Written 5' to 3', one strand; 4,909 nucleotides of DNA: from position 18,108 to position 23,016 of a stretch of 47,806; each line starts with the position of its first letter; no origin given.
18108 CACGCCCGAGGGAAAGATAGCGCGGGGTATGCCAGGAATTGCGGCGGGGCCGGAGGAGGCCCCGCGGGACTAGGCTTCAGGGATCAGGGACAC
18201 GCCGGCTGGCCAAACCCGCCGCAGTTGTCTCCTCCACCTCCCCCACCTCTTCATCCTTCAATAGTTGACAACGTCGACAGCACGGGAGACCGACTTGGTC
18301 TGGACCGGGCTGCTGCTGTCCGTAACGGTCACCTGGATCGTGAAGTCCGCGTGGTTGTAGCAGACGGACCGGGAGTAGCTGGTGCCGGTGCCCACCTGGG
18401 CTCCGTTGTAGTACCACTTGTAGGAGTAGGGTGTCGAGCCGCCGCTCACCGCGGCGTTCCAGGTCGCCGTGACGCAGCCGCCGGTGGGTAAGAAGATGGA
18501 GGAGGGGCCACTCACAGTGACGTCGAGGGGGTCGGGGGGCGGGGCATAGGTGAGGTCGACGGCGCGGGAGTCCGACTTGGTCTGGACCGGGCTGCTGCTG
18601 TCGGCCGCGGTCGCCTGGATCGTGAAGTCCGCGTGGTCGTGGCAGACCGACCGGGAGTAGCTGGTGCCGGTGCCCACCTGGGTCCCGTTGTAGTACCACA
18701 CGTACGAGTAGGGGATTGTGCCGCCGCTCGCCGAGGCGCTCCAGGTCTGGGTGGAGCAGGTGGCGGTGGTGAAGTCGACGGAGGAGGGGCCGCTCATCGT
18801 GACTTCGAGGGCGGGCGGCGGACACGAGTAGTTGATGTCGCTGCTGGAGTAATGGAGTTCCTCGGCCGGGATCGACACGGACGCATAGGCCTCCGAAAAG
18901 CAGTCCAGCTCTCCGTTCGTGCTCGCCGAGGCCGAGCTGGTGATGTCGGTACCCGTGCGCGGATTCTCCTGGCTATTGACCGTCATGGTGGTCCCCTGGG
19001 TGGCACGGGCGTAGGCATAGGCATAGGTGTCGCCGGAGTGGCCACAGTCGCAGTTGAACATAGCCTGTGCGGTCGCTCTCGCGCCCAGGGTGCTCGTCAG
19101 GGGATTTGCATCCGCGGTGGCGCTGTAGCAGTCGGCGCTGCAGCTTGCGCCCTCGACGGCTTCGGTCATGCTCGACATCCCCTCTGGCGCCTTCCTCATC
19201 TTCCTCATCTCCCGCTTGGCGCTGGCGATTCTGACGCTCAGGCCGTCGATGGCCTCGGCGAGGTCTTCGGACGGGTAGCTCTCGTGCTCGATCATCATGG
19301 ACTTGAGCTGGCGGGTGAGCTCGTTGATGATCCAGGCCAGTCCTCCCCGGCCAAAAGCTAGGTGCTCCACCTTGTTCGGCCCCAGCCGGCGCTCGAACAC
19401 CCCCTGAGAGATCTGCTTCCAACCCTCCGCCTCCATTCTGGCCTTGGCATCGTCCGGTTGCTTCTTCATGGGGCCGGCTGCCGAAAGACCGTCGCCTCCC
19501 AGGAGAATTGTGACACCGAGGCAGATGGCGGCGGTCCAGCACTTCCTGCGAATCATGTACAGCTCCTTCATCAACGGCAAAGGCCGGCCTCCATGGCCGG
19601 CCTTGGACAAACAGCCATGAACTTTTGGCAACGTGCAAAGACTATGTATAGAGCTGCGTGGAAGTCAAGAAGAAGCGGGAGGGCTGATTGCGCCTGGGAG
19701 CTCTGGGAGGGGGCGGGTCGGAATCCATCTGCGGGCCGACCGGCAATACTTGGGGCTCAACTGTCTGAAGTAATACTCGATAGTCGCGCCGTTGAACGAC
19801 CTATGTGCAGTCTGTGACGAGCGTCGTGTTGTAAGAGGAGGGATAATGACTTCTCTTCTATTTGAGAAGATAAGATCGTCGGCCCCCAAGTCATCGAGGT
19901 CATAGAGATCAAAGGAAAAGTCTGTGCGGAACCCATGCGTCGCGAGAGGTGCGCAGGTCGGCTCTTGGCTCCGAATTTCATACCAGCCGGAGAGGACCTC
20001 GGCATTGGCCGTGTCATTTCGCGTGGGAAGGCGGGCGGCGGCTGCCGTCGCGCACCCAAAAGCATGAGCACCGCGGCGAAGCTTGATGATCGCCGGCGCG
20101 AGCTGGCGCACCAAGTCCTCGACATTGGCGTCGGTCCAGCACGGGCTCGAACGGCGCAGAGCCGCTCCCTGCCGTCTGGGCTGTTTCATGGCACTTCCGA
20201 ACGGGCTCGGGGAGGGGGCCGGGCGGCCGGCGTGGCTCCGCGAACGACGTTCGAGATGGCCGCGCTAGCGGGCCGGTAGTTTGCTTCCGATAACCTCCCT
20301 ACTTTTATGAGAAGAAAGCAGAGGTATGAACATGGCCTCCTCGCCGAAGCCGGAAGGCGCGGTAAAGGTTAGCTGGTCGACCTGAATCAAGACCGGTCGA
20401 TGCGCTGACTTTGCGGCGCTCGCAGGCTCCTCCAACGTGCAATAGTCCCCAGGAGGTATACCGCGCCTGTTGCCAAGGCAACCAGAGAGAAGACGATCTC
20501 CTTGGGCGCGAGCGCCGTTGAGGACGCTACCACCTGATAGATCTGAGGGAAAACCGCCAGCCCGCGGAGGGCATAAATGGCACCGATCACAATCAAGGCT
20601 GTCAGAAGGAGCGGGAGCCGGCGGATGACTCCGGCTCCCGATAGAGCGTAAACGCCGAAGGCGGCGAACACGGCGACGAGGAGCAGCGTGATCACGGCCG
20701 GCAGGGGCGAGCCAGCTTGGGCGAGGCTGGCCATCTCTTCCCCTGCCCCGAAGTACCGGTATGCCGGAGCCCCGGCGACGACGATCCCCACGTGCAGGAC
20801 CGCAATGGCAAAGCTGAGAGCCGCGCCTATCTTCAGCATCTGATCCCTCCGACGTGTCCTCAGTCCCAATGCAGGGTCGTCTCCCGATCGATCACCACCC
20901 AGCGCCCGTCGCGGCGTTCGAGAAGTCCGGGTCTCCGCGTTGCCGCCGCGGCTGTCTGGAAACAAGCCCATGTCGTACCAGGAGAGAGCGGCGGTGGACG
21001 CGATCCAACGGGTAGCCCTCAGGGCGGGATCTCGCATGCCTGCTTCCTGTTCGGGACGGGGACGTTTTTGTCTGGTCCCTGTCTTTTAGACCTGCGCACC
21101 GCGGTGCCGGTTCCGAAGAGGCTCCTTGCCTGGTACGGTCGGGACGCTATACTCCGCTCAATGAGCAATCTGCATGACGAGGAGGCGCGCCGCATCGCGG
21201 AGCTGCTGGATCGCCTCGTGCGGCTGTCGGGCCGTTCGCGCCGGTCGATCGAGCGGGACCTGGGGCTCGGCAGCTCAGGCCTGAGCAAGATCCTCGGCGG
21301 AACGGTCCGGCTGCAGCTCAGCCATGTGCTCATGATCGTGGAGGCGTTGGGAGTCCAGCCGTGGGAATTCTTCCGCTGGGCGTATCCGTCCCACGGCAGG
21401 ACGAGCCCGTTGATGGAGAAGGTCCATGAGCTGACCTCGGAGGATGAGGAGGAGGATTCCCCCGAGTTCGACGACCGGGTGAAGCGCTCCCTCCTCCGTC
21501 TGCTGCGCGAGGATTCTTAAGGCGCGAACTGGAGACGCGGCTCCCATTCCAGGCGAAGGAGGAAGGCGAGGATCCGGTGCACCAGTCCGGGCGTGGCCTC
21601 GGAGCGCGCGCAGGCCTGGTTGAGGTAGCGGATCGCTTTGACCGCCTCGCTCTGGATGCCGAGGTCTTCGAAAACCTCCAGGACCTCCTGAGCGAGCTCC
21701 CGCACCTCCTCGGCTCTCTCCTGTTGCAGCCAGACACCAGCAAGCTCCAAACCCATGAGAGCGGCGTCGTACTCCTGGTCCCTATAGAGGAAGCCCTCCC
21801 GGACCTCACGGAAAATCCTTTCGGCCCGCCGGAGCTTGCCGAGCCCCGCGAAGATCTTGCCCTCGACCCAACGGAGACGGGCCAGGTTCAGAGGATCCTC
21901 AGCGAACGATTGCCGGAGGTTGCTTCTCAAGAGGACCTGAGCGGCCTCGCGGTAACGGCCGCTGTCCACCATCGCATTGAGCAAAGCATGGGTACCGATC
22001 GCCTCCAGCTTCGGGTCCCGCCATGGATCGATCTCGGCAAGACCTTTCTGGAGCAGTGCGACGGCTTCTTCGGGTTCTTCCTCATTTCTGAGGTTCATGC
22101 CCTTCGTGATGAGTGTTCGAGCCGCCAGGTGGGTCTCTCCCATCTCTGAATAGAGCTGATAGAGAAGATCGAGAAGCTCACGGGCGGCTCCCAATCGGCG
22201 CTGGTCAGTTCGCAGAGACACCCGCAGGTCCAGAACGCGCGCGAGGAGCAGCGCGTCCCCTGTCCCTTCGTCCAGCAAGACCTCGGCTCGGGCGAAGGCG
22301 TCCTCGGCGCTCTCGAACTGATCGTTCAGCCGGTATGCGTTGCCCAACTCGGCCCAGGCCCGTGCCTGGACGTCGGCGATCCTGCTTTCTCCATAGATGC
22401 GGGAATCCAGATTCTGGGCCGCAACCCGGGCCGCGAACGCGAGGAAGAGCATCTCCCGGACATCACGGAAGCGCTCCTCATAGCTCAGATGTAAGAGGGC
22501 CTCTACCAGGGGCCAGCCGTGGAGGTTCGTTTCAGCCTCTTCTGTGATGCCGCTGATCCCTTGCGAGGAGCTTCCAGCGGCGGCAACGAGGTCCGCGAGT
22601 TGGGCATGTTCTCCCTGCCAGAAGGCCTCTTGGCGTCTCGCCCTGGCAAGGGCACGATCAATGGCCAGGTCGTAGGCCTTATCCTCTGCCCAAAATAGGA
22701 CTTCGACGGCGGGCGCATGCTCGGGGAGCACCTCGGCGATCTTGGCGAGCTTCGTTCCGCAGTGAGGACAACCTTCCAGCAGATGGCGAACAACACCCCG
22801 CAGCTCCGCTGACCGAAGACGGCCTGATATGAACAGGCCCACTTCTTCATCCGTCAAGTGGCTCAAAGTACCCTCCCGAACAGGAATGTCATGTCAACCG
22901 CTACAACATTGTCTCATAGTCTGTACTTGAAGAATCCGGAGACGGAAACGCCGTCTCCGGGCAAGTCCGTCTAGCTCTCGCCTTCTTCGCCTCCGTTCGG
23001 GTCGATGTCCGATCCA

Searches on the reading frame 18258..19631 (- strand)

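Call 9: search_protein_families(library=pfam, proteins=[window:18258-19631:-], max_evalue=0.01)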
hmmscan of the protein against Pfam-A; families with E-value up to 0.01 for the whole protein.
window:18258-19631:- (457 aa): 2 families
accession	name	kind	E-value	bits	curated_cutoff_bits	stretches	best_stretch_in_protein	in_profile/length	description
PF13927.12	Ig_3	-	0.0019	19.1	30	0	394-434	24-63/78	Immunoglobulin domain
PF13135.11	DUF3947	-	0.0022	18.7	25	0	404-434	2-32/91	Protein of unknown function (DUF3947)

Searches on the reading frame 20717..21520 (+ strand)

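Call 9: search_protein_families(library=pfam, proteins=[window:20717-21520:+], max_evalue=0.01)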
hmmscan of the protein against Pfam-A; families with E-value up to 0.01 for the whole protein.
window:20717-21520:+ (267 aa): 2 families
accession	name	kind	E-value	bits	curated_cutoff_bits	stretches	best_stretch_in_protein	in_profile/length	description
PF13443.12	HTH_26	-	0.0017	19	22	1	167-221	5-60/63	Cro/C1-type HTH DNA-binding domain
PF13560.12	HTH_31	-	0.0042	17.8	27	1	160-215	2-58/64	Helix-turn-helix domain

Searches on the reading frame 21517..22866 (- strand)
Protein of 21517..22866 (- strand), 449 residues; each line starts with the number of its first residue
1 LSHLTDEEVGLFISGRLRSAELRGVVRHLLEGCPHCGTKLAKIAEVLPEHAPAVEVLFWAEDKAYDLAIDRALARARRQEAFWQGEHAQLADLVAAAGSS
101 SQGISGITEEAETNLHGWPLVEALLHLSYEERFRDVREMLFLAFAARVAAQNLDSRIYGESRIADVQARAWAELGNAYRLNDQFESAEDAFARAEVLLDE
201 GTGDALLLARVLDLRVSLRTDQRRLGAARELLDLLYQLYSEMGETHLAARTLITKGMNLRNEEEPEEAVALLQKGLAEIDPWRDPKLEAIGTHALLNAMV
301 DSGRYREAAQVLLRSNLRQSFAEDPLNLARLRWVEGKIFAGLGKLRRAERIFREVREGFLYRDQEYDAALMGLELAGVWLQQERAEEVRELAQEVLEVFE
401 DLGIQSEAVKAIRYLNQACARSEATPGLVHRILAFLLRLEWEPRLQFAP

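Call 9: search_protein_families(library=pfam, proteins=[window:21517-22866:-], max_evalue=0.01)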
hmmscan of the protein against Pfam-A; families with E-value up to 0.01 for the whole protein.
window:21517-22866:- (449 aa): 6 families
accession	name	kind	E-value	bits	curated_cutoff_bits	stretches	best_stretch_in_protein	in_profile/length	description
PF13424.12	TPR_12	-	4.5e-07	30.4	30.1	1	217-277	11-73/77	Tetratricopeptide repeat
PF00515.34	TPR_1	-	9e-06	25.7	27.8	1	168-194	1-27/34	Tetratricopeptide repeat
PF07719.23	TPR_2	-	8.8e-05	22.8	27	0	168-194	1-27/34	Tetratricopeptide repeat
PF13181.12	TPR_8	-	0.00028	21.3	25.7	0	168-194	1-27/34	Tetratricopeptide repeat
PF14938.12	SNAP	-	0.0029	17.6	25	0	173-273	40-139/282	Soluble NSF attachment protein, SNAP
PF13176.12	TPR_7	-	0.0058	17.1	27.9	0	170-194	1-27/36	Tetratricopeptide repeat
